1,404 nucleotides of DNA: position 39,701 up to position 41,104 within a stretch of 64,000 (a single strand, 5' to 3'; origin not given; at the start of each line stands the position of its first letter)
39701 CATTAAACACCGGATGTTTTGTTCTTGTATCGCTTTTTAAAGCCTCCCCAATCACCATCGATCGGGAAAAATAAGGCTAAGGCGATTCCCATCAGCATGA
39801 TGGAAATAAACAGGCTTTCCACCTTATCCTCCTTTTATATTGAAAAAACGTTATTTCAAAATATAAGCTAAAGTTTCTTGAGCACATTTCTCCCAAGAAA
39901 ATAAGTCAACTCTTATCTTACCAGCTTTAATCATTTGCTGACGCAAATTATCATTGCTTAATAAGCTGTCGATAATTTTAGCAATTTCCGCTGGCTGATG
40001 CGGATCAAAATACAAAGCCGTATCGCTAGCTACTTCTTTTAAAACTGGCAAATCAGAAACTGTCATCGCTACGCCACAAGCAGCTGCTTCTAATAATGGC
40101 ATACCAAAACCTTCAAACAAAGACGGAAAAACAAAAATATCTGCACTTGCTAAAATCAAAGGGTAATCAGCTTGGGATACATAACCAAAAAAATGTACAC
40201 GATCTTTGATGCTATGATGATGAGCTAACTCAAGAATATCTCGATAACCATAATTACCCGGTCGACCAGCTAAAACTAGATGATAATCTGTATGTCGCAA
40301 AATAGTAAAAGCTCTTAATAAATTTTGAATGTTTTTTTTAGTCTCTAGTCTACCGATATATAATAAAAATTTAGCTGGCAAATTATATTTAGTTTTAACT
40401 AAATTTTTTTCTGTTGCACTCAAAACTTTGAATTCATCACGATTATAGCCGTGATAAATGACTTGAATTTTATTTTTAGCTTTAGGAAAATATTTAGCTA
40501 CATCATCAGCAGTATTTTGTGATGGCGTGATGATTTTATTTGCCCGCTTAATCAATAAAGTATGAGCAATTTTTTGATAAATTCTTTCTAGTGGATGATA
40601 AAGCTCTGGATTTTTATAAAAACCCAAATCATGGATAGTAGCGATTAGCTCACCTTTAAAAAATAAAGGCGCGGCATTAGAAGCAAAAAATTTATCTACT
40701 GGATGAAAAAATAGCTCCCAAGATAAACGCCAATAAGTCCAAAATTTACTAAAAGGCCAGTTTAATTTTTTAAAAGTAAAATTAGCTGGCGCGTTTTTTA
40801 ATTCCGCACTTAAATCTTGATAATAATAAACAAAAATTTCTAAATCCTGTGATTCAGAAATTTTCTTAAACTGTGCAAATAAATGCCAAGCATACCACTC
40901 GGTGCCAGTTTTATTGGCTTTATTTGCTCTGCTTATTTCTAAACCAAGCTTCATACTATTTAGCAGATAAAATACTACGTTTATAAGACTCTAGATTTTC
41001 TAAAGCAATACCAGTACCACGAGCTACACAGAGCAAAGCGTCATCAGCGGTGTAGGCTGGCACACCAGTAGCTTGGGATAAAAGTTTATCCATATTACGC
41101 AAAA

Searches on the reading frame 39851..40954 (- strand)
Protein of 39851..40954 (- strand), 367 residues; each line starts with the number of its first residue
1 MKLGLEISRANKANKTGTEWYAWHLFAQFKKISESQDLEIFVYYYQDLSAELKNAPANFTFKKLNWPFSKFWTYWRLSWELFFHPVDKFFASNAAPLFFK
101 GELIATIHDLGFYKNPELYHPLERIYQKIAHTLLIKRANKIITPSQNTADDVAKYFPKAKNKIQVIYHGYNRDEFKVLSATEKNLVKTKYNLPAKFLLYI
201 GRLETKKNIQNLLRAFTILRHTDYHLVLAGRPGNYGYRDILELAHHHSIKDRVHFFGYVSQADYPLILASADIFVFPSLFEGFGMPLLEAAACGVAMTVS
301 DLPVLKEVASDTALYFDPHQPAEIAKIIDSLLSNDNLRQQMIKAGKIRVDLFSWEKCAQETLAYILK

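Call 14: find_homologous_proteins(query=window:39851-40954:-)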
Query window:39851-40954:- (367 aa): 5347 proteins with E <= 0.001 among 8000 candidates; the best 120 are listed.
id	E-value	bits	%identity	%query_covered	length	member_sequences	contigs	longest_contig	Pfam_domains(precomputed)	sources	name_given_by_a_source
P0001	9.3e-226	767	91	100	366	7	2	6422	PF00534.27,PF13524.13,PF13439.13,PF20706.4,PF13692.13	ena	-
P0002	2.3e-217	739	87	100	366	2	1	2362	PF00534.27,PF13524.13,PF13439.13,PF20706.4,PF13692.13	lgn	-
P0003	7.7e-216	734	87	100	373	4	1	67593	PF00534.27,PF13524.13,PF13439.13,PF20706.4,PF13692.13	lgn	-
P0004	7.1e-215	731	86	100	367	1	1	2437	PF00534.27,PF13524.13,PF13439.13,PF20706.4,PF13692.13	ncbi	-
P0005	6.7e-214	728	87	100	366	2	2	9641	PF00534.27,PF13524.13,PF13439.13,PF20706.4,PF13692.13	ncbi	-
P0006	4.8e-209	712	84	100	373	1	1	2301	PF00534.27,PF13524.13,PF13439.13,PF20706.4,PF13692.13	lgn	-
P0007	2.4e-148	512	60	100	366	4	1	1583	PF00534.27,PF13524.13,PF13439.13,PF20706.4,PF13692.13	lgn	-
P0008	6.6e-148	511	60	100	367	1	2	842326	PF00534.27,PF13439.13,PF20706.4,PF13692.13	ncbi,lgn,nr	ncbi:glycosyltransferase family 4 protein [Candidatus Nomurabacteria bacterium]|nr:glycosyltransfera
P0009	7.4e-148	511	60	100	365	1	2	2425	PF00534.27,PF13439.13,PF20706.4,PF13692.13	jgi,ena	-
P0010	5.2e-147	508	61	100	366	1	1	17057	PF00534.27,PF13439.13,PF20706.4,PF13692.13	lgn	-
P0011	6.3e-146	504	58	100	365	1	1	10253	PF00534.27,PF13524.13,PF13439.13,PF20706.4,PF13692.13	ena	-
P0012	2.7e-145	502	59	100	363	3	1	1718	PF00534.27,PF13579.13,PF13524.13,PF13439.13,PF20706.4,PF13692.13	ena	-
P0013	6.9e-145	501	58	99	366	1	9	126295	PF00534.27,PF13524.13,PF13439.13,PF20706.4,PF13692.13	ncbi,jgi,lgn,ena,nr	ncbi:glycosyltransferase family 4 protein [bacterium]|jgi:glycosyltransferase involved in cell wall 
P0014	1.9e-144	500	59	100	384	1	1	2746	PF00534.27,PF13524.13,PF13439.13,PF20706.4,PF13692.13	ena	-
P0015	9.5e-143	494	59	100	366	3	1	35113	PF00534.27,PF13439.13,PF20706.4,PF13692.13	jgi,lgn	jgi:glycosyltransferase involved in cell wall biosynthesis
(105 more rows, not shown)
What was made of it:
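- Taxon: neighbour proteins have Komeilibacteria, Parcubacteria or Patescibacteria best hits (call 14).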

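Call 20: find_encoding_contigs(protein=P0003, flank=3000, max_places=4)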
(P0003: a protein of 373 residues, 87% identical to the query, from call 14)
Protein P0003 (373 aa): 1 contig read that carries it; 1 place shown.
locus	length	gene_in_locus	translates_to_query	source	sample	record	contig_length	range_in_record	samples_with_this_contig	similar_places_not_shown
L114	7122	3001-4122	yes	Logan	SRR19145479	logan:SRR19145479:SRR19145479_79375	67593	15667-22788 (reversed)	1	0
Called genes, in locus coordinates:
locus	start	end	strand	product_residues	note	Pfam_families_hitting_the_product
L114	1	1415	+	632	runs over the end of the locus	PF03717:PBP_dimer, PF00905:Transpeptidase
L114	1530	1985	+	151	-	PF03449:GreA_GreB_N, PF01272:GreA_GreB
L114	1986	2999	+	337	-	PF06723:MreB_Mbl, PF00022:Actin (faint), PF00012:HSP70, PF14450:FtsA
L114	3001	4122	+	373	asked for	PF13439:Glyco_transf_4, PF00534:Glycos_transf_1, PF20706:GT4-conflict, PF13692:Glyco_trans_1_4, PF13524:Glyco_trans_1_2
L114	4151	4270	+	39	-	-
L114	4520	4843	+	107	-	-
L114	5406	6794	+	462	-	PF13727:CoA_binding_3, PF02397:Bac_transf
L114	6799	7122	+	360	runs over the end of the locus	PF13439:Glyco_transf_4, PF00534:Glycos_transf_1, PF13692:Glyco_trans_1_4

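Call 21: find_encoding_contigs(protein=P0005, flank=3000, max_places=4)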
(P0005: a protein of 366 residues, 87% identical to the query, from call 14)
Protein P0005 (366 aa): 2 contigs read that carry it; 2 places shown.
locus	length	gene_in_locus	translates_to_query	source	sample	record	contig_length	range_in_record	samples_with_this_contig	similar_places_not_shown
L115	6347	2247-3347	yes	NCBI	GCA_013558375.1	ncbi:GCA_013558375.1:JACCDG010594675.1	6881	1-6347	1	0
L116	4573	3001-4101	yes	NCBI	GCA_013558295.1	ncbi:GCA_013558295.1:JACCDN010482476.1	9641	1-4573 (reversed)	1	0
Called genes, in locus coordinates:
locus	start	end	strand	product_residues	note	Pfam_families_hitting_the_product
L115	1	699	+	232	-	?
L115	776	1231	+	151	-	PF03449:GreA_GreB_N, PF01272:GreA_GreB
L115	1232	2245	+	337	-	PF06723:MreB_Mbl, PF00022:Actin (faint), PF00012:HSP70, PF14450:FtsA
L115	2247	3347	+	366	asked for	PF13439:Glyco_transf_4, PF20706:GT4-conflict (weak), PF00534:Glycos_transf_1, PF13692:Glyco_trans_1_4, PF13524:Glyco_trans_1_2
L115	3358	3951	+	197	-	-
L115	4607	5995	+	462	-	PF13727:CoA_binding_3, PF02397:Bac_transf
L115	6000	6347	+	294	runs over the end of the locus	?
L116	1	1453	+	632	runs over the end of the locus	PF03717:PBP_dimer, PF00905:Transpeptidase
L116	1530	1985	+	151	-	PF03449:GreA_GreB_N, PF01272:GreA_GreB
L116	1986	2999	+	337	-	PF06723:MreB_Mbl, PF00022:Actin (faint), PF00012:HSP70, PF14450:FtsA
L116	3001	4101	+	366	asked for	PF13439:Glyco_transf_4, PF20706:GT4-conflict (weak), PF00534:Glycos_transf_1, PF13692:Glyco_trans_1_4, PF13524:Glyco_trans_1_2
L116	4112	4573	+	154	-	?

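Call 22: find_encoding_contigs(protein=P0001, flank=3000, max_places=4)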
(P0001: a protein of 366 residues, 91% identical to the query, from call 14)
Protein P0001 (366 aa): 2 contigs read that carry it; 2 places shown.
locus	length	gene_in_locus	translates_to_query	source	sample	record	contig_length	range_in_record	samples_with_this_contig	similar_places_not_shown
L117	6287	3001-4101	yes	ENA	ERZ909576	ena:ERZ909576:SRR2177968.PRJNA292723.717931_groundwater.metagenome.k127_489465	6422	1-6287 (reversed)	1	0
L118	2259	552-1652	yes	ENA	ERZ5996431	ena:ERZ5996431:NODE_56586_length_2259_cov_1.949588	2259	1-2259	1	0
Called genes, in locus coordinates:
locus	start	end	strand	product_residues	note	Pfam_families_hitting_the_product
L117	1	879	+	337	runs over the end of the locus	?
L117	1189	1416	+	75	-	-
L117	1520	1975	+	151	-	PF03449:GreA_GreB_N, PF01272:GreA_GreB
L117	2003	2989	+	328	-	PF06723:MreB_Mbl, PF00022:Actin (faint), PF00012:HSP70, PF14450:FtsA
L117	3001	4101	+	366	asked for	PF13439:Glyco_transf_4, PF20706:GT4-conflict, PF00534:Glycos_transf_1, PF13692:Glyco_trans_1_4, PF13524:Glyco_trans_1_2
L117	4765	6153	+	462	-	PF13727:CoA_binding_3, PF02397:Bac_transf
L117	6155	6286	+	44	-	?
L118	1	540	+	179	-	?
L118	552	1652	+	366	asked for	PF13439:Glyco_transf_4, PF20706:GT4-conflict, PF00534:Glycos_transf_1, PF13692:Glyco_trans_1_4, PF13524:Glyco_trans_1_2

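Call 53: find_encoding_contigs(protein=P0002, flank=3000, max_places=3)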
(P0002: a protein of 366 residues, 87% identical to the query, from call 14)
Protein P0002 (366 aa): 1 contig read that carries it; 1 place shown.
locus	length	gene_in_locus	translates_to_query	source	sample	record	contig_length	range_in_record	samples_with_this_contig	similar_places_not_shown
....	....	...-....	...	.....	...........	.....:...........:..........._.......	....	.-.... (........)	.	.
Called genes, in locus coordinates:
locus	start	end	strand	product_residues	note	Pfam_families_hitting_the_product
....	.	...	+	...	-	?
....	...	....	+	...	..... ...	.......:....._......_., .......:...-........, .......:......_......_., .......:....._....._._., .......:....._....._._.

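Call 54: find_encoding_contigs(protein=P0004, flank=3000, max_places=3)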
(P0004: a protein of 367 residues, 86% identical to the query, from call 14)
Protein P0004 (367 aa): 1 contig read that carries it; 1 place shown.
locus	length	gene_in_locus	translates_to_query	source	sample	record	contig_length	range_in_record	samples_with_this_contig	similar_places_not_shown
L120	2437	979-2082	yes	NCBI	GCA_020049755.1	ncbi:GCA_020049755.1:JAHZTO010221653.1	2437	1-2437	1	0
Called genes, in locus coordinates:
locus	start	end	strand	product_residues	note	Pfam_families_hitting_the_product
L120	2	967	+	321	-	?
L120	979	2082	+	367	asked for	PF13439:Glyco_transf_4, PF20706:GT4-conflict, PF00534:Glycos_transf_1, PF13692:Glyco_trans_1_4, PF13524:Glyco_trans_1_2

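Call 55: find_encoding_contigs(protein=P0006, flank=3000, max_places=3)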
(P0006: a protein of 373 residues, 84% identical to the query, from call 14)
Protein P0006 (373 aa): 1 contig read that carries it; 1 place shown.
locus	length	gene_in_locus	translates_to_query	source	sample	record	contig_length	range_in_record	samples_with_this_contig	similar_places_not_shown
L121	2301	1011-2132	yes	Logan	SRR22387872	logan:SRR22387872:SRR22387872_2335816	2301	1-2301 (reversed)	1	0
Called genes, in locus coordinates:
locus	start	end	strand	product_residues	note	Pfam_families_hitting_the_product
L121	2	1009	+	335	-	?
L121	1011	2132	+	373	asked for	PF13439:Glyco_transf_4, PF20706:GT4-conflict, PF00534:Glycos_transf_1, PF13692:Glyco_trans_1_4, PF13524:Glyco_trans_1_2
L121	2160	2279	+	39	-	-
